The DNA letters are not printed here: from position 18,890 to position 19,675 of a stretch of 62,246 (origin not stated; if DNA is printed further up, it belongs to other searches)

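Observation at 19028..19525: Intact HNH endonuclease gene nested antisense and codon-aligned inside a virion ORF that remains open across it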

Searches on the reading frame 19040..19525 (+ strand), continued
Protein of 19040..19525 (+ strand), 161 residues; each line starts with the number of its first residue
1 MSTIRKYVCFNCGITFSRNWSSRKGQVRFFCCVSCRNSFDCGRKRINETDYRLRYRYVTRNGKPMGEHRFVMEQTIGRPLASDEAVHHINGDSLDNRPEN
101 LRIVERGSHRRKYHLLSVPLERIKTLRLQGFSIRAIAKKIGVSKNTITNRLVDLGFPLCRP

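Call 37: search_dna_similar(query=window:19040-19525:+, collection=phages, mode=protein, max_rows=25)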
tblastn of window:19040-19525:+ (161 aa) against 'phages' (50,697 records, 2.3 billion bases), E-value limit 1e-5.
Records with a match: 112; places in all: 112; records where one place covers at least 80% of the query: 0.
Best place of each record, by identity: 60-80% 3; <60% 109.
By first word of the organism name: Mycobacterium 35; Pseudomonas 21; Streptomyces 16; Flavobacterium 7; Gordonia 6; Caudoviricetes 5; Staphylococcus 5; Bacillus 3; Halobacterium 3; Streptococcus 2; and 7 more.
By host as written in the record: Mycobacterium smegmatis mc2 155 31; Streptomyces griseus ATCC 10137 13; - 12; Pseudomonas aeruginosa 11; Gordonia terrae 3612 6; Flavobacterium sp. LMO6 4; Mammaliicoccus sciuri C6854 3; Mycobacterium smegmatis mc#155 3; and 19 more.
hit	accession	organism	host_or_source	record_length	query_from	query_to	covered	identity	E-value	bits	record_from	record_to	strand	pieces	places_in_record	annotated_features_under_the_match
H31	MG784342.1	Bacillus phage Carmen17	Bacillus thuringiensis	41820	7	114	67%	40.3%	1e-11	67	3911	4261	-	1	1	HNH endonuclease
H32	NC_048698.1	Bacillus phage Carmen17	Bacillus thuringiensis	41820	7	114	67%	40.3%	1e-11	67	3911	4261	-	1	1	HNH endonuclease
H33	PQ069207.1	Bacillus phage S4-5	Bacillus sp. S4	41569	7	115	68%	39.2%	2e-11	67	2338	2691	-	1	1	record has no annotation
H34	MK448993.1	Streptococcus phage Javan616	Streptococcus thoraltensis DSM_12221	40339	2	109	67%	37.0%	7e-10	62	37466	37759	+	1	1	hypothetical protein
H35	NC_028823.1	Mycobacterium phage Bipolar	Mycobacterium smegmatis mc2 155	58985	6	113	67%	37.0%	4e-9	60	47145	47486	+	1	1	DNA methyltransferase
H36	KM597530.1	Mycobacterium phage Bipolar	Mycobacterium smegmatis mc2 155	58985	6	113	67%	37.0%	4e-9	60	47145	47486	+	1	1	DNA methylase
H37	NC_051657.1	Mycobacterium phage Filuzino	Mycobacterium smegmatis mc2 155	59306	6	113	67%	36.1%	1e-8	59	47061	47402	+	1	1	74: methyltransferase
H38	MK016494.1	Mycobacterium phage Filuzino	Mycobacterium smegmatis mc2 155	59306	6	113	67%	36.1%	1e-8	59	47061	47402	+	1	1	74: DNA methyltransferase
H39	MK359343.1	Mycobacterium phage Pollywog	Mycobacterium smegmatis mc2 155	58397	6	113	67%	36.1%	1e-8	59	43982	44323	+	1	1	67: DNA methylase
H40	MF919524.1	Mycobacterium phage MISSy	Mycobacterium smegmatis mc2 155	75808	6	113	67%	36.1%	1e-8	59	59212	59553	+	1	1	DNA methylase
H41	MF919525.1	Mycobacterium phage Murica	Mycobacterium smegmatis mc2 155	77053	6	113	67%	36.1%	1e-8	59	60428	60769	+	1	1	DNA methylase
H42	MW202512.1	Caudoviricetes sp.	Manatee Spring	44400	4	118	71%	33.9%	3e-9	60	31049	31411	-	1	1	homing endonuclease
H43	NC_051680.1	Mycobacterium phage Mantra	Mycobacterium smegmatis mc2 155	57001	9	105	60%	39.8%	3e-8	57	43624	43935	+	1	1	64: methyltransferase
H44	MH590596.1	Mycobacterium phage Mantra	Mycobacterium smegmatis mc2 155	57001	9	105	60%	39.8%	3e-8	57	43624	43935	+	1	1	64: hypothetical protein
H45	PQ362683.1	Mycobacterium phage Totinger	Mycobacterium smegmatis mc2 155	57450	9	105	60%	39.8%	3e-8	57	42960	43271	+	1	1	66: DNA methyltransferase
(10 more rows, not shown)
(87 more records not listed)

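Call 38: search_solved_structures(query=window:19040-19525:+, max_evalue=1, show_alignments=2)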
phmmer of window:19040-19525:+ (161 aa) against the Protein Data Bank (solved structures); distinct sequences matched with E-value up to 1: 4.
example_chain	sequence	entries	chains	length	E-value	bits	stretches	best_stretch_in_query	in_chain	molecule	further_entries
2das_A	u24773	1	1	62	0.1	15.7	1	5-42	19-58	Zinc finger MYM-type protein 5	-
2lvs_A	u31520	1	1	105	0.11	15.6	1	105-157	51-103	Putative uncharacterized protein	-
3vwb_A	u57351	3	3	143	0.33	14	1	100-150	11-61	Virulence regulon transcriptional activator virB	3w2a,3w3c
8crx_4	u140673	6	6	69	0.76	12.9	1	8-63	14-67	50S ribosomal protein L31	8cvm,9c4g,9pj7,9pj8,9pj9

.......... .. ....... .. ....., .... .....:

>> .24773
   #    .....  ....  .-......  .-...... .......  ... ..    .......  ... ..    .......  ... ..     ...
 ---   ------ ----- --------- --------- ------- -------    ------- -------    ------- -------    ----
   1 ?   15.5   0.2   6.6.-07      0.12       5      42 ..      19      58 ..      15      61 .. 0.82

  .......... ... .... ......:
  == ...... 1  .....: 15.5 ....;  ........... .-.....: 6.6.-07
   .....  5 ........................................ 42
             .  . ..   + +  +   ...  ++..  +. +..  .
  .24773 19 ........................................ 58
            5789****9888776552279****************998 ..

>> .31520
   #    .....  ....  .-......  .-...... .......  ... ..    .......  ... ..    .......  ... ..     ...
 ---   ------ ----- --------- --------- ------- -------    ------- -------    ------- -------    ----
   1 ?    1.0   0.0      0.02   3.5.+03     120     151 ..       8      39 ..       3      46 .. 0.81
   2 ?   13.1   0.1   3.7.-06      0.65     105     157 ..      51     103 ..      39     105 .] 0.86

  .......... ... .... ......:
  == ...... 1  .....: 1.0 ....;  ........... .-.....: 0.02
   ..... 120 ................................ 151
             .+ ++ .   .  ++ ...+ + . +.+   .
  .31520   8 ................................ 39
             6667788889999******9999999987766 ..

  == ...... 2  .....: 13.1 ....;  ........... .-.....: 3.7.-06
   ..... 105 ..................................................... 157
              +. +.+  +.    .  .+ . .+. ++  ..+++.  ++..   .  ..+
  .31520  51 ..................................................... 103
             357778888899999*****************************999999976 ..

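Call 39: search_protein_families(library=phrogs, proteins=[window:19040-19525:+], max_evalue=0.001)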
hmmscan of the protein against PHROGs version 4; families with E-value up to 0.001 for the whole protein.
window:19040-19525:+ (161 aa): 19 families
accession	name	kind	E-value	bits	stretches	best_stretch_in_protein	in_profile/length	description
phrog_59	-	DNA, RNA and nucleotide metabolism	3.5e-15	57.3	1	42-149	156-265/423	HNH endonuclease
phrog_10730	-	DNA, RNA and nucleotide metabolism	8.8e-13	49.5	1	36-112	61-140/234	HNH endonuclease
phrog_7545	-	DNA, RNA and nucleotide metabolism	2.1e-12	48.5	1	61-114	80-134/160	HNH endonuclease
phrog_20891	-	DNA, RNA and nucleotide metabolism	3.4e-12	47.5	1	59-105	148-194/219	HNH endonuclease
phrog_15471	-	DNA, RNA and nucleotide metabolism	5e-12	47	1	47-114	14-81/183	HNH endonuclease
phrog_21964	-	DNA, RNA and nucleotide metabolism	3.6e-11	44.2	1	67-115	166-213/244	HNH endonuclease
phrog_19902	-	DNA, RNA and nucleotide metabolism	2.3e-10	41.6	1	41-114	62-136/221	HNH endonuclease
phrog_99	-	DNA, RNA and nucleotide metabolism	3.8e-10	41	1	54-107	148-199/383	HNH endonuclease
phrog_959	-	DNA, RNA and nucleotide metabolism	7e-09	36.6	1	52-112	41-105/138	HNH endonuclease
phrog_14913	-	DNA, RNA and nucleotide metabolism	3.9e-08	34.4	1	67-113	42-88/149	HNH endonuclease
phrog_25114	-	unknown function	8.3e-06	26.8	1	42-116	57-134/156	-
phrog_1492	-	DNA, RNA and nucleotide metabolism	9.9e-06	25.9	1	57-103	100-149/414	HNH endonuclease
phrog_3855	-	DNA, RNA and nucleotide metabolism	0.00016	23.1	1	120-151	69-100/115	HTH DNA binding protein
phrog_2308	-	unknown function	0.00036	21.6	0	121-148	7-34/138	-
phrog_8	-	transcription regulation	0.0004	20.9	1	121-149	79-108/346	transcriptional regulator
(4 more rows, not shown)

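Call 56: find_related_loci(query=A3, collection=viral_contigs, flank=4000)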
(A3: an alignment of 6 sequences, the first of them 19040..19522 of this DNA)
Query A3 (161 aa) in viral_contigs; peptide patterns used: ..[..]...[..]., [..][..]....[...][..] (x = any residue, [..] = any of these).
31 stretches matched a pattern; 4 encode a relative of the query (tblastn E <= 1e-3); 4 distinct loci.
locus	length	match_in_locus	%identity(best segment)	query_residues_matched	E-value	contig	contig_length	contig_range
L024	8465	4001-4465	66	9-161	2e-68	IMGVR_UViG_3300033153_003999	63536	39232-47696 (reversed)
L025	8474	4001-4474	59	1-158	1e-66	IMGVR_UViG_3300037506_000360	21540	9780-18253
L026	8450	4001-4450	59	8-159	1e-60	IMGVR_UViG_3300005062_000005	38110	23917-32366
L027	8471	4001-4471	55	5-161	5e-58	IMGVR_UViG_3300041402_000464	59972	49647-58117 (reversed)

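Call 57: find_related_loci(query=A3, collection=metagenome_contigs, flank=4000)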
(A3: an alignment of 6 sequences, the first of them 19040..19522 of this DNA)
Query A3 (161 aa) in metagenome_contigs; peptide patterns used: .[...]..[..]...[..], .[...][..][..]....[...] (x = any residue, [..] = any of these).
110 stretches matched a pattern; 4 encode a relative of the query (tblastn E <= 1e-3); 4 distinct loci.
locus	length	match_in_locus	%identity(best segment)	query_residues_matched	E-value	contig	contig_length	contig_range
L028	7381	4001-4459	73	8-161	2e-71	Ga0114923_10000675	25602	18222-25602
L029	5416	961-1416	69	9-161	5e-70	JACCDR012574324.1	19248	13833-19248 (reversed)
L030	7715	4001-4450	55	8-157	1e-56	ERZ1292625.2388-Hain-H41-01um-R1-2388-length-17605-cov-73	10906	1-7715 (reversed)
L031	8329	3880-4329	53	8-157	1e-55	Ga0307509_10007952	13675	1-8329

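Call 84: get_annotated_region(hit=H35, flank=1500)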
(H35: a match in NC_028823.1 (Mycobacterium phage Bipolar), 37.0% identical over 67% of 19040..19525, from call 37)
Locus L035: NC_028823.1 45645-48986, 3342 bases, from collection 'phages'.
description: Mycobacterium phage Bipolar, complete genome.
organism: Mycobacterium phage Bipolar (NCBI taxid 1551711)
taxonomy: Viruses; Duplodnaviria; Heunggongvirae; Uroviricota; Caudoviricetes; Gracegardnervirinae; Cheoctovirus
host: Mycobacterium smegmatis mc2 155; source: enriched soil; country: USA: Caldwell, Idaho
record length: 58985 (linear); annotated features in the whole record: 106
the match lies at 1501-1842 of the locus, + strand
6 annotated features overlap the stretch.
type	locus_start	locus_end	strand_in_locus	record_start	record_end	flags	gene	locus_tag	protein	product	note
CDS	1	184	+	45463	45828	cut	-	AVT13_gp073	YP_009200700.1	DNA methyltransferase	-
CDS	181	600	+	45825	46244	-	-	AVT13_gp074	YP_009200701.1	HTH DNA binding protein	-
CDS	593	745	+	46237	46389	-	-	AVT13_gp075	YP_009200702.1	hypothetical protein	-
CDS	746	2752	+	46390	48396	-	-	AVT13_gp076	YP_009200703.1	DNA methyltransferase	DNA Methylase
CDS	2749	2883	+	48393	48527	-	-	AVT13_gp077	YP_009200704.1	hypothetical protein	-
CDS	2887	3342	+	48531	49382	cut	-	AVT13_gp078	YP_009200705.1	replication initiation protein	-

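Call 86: predict_structure(alignment_id=A4)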
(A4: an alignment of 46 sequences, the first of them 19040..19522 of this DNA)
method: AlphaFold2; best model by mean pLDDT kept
length: 161 residues; sequences in the alignment: 46
mean_pLDDT: 85.2   pTM: 0.54
mean pLDDT of the five models: 85.2, 85.0, 83.7, 83.5, 83.0
residues with pLDDT >= 90: 82; 70-90: 53; 50-70: 25; < 50: 1
segments of 3 or more residues with pLDDT < 50: none
pLDDT, mean of each block of 10 residues (from residue 1): 88 92 71 87 57 72 90 97 95 92 90 71 95 95 89 86 50
secondary structure, 60 per line:
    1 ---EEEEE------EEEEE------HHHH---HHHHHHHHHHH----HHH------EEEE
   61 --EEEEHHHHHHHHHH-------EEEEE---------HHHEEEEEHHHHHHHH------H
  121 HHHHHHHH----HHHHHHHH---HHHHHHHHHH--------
elements in order: E4-8 E15-19 H26-29 H33-43 E57-60 E63-66 H67-76 E84-88 E101-105 H106-113 H120-128 H133-140 H144-153

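Call 89: fold_search(model_id=the predicted structure, library=pdb)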
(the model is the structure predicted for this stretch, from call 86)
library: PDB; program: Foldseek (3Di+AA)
matches with E <= 10: 509; with E <= 0.001: 0
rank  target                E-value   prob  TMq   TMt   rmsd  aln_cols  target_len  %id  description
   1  5af3_B                2.8e-01  0.30  0.21  0.16  11.3       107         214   18  X-RAY CRYSTAL STRUCTURE OF RV2018 FROM MYCOBACTERIUM TUBERCULOSIS (released 2016-01-27)
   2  1u3e_M                3.4e-01  0.35  0.29  0.27  13.0       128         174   16  DNA binding and cleavage by the HNH homing endonuclease I-HmuI (released 2004-08-31)
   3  5af3_A                3.6e-01  0.18  0.21  0.16  14.2       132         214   17  X-RAY CRYSTAL STRUCTURE OF RV2018 FROM MYCOBACTERIUM TUBERCULOSIS (released 2016-01-27)
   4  6eo3_A                7.2e-01  0.41  0.23  0.18  10.9        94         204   19  Conformational dynamism for DNA interaction in Salmonella typhimurium RcsB response regulator. S207C P212121 (released 2017-11-15)
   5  6eo3_B                7.6e-01  0.75  0.23  0.19   8.2        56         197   27  Conformational dynamism for DNA interaction in Salmonella typhimurium RcsB response regulator. S207C P212121 (released 2017-11-15)
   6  6zj2_L                8.1e-01  0.69  0.23  0.22  12.1        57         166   24  Structure of RcsB from Salmonella enterica serovar Typhimurium bound to promoter rprA in the presence of phosphomimeti (released 2021-02-17)
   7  4yn8                  9.2e-01  0.20  0.20  0.16  13.8        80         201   24  Crystal Structure of Response Regulator ChrA in Heme-Sensing Two Component System (released 2015-08-19)
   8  3clo_A                9.8e-01  0.80  0.22  0.14   7.9        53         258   21  Crystal structure of putative transcriptional regulator containing a LuxR DNA binding domain (NP_811094.1) from Bacter (released 2008-04-01)
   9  5o8y_H                1.0e+00  0.87  0.22  0.17   2.4        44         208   27  Conformational dynamism for DNA interaction in Salmonella typhimurium RcsB response regulator. (released 2017-11-15)
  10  4kmf_A                1.0e+00  0.72  0.19  0.45   2.6        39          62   38  Crystal structure of Zalpha domain from Carassius auratus PKZ in complex with Z-DNA (released 2013-07-03)
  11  2x48_A                1.0e+00  0.66  0.20  0.57  11.1        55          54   18  ORF 55 from Sulfolobus islandicus rudivirus 1 (released 2010-07-21)
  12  4ldz_B                1.0e+00  0.57  0.23  0.19  11.3        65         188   17  Crystal structure of the full-length response regulator DesR in the active state (released 2014-07-16)
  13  4u7b_A                1.2e+00  0.92  0.25  0.12   1.6        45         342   18  Crystal structure of a pre-cleavage Mos1 transpososome (released 2015-02-11)
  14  5o8y_A                1.2e+00  0.85  0.22  0.17   2.4        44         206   27  Conformational dynamism for DNA interaction in Salmonella typhimurium RcsB response regulator. (released 2017-11-15)
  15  5o8y_C                1.2e+00  0.85  0.21  0.17   2.2        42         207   28  Conformational dynamism for DNA interaction in Salmonella typhimurium RcsB response regulator. (released 2017-11-15)
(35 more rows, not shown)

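Call 99: find_related_loci(query=A3, collection=genome_contigs, flank=4000)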
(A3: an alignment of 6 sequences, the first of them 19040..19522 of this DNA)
Query A3 (161 aa) in genome_contigs; peptide patterns used: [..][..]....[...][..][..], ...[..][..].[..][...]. (x = any residue, [..] = any of these).
182 stretches matched a pattern; 85 encode a relative of the query (tblastn E <= 1e-3); the best 80 are kept; 80 distinct loci.
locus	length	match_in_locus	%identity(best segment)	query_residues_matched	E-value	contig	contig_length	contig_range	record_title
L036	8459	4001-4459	39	8-158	1e-32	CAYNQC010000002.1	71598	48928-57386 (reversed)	MAG TPA_asm: uncultured Candidatus Bathyarchaeia archaeon isolate binchicken_co103_338 genome assembly, contig: NODE_243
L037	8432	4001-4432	38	8-156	1e-28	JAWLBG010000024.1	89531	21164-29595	MAG: Prosthecobacter sp. isolate ABC2.61 ABC2.61.fa-24, whole genome shotgun sequence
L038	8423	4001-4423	37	8-155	8e-25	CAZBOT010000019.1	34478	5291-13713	MAG TPA_asm: uncultured Candidatus Saccharibacteria bacterium isolate SRP329715_co1_191 genome assembly, contig: NODE_17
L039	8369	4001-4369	40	9-142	8e-20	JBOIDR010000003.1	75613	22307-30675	MAG: Gammaproteobacteria bacterium isolate SD8036_maxbin2.bin.2 NODE_90_length_75613_cov_31.662904, whole genome shotgun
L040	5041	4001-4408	34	9-147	3e-19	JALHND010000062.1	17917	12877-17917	MAG: Burkholderiales bacterium isolate Bin_52_4 c_000000012577, whole genome shotgun sequence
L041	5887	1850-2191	34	29-147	8e-17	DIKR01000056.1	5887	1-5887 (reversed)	MAG TPA_asm: Desulfuromonadaceae bacterium UBA5613 UBA5613_contig_139770, whole genome shotgun sequence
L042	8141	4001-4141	64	55-101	3e-15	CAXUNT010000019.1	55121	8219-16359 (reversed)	MAG TPA_asm: uncultured Armatimonadales bacterium isolate public_SRR14722125_metawrap_bin.1 genome assembly, contig: pub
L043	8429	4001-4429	32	9-135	5e-15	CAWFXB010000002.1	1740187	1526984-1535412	MAG: uncultured Solirubrobacterales bacterium isolate MFD06714.bin.1.34 genome assembly, contig: contig_33917, whole gen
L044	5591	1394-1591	44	54-119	5e-15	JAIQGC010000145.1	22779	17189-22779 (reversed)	MAG: Terriglobia bacterium isolate SRVP_33 SRVP18_hole-7m-from-trench_1_80cm_scaffold_1962, whole genome shotgun sequenc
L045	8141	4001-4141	60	68-114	1e-14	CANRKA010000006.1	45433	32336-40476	MAG: uncultured Clostridia bacterium isolate Lapin-022__bin47 genome assembly, contig: Lapin-022__NODE_762_length_45433_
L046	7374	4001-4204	52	38-109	3e-14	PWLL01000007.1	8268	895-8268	MAG: Candidatus Iainarchaeum archaeon isolate CSSed10_239 CS-Sed10-C25169, whole genome shotgun sequence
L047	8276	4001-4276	37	67-155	9e-14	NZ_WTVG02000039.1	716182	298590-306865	Aromatoleum anaerobium strain LuFRes1 2, whole genome shotgun sequence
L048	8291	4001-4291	39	55-151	9e-18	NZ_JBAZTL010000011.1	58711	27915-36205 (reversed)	MAG: Sphingomonas sp. isolate SO_2017_GW1_201 NODE_2821_length_58711_cov_78.749761_OW334_2017, whole genome shotgun sequ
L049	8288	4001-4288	34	33-129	2e-13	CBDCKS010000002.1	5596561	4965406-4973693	MAG: Waterburya sp. isolate bdb401a2-853f-4382-af14-1dba441725e1 genome assembly, contig: contig_2, whole genome shotgun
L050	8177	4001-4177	51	55-113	3e-13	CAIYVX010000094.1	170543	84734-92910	MAG: uncultured Planctomycetia bacterium isolate AlinenLipids_bin-6114 genome assembly, contig: bin-6114:094/116, whole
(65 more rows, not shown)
